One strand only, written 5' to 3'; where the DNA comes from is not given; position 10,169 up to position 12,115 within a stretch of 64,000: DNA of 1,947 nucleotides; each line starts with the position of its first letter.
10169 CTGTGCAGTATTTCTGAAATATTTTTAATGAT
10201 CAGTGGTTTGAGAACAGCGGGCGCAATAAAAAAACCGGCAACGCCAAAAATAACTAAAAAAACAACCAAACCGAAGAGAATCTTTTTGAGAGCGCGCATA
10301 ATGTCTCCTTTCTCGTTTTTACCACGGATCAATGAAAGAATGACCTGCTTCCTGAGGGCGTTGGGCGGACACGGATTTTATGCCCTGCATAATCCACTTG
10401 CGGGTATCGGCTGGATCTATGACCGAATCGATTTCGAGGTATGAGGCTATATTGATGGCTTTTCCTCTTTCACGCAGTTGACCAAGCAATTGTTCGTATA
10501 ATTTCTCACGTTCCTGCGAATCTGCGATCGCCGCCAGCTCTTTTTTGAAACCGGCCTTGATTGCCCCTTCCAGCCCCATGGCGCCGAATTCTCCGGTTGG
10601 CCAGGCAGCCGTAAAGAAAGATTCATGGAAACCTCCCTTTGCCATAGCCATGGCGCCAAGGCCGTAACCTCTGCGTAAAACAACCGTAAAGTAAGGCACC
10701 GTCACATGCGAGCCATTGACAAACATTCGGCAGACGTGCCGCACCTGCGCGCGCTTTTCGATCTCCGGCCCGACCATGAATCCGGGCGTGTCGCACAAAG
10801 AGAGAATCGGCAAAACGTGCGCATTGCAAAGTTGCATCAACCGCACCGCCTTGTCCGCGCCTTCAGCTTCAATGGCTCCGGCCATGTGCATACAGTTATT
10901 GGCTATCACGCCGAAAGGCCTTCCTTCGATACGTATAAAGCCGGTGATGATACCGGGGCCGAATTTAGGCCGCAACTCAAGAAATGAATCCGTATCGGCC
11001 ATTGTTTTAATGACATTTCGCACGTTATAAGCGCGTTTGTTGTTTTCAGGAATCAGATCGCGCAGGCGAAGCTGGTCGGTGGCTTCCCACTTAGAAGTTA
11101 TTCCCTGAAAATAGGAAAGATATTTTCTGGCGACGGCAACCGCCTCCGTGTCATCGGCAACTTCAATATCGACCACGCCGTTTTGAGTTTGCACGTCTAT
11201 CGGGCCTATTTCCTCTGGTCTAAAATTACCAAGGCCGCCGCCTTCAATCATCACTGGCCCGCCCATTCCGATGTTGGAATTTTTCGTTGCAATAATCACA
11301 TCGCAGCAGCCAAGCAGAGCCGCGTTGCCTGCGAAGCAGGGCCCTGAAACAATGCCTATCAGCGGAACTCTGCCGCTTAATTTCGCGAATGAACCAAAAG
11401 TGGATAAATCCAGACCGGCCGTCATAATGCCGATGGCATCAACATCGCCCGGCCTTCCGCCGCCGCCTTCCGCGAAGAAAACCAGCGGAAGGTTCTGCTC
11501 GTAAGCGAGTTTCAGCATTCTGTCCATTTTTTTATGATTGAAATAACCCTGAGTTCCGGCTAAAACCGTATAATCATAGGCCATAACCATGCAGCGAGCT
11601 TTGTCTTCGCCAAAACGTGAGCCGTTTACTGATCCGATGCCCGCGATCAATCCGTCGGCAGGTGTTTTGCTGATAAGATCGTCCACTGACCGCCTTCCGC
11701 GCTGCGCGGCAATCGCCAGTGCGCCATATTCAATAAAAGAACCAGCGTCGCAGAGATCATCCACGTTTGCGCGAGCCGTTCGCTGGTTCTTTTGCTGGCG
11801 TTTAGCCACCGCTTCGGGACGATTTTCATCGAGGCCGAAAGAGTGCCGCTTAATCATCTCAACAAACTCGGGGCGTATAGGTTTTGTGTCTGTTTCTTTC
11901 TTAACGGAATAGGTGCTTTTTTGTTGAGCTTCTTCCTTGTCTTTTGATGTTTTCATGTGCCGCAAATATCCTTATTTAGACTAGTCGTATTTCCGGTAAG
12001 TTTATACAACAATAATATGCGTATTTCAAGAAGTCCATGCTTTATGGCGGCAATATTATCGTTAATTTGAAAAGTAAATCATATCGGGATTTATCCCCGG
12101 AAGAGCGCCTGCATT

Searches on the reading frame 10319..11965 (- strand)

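Call 31: search_protein_families(library=pfam, proteins=[window:10319-11965:-], max_evalue=0.0001)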
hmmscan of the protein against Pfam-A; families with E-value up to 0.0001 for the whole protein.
window:10319-11965:- (548 aa): 2 families
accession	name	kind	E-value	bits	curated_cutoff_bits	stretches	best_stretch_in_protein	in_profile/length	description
PF01039.27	Carboxyl_trans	-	3.2e-78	264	22.3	1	57-529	3-475/493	Carboxyl transferase domain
PF03255.19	ACCA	-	4.3e-13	49.5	23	1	339-444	94-207/310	Acetyl co-enzyme A carboxylase carboxyltransferase-like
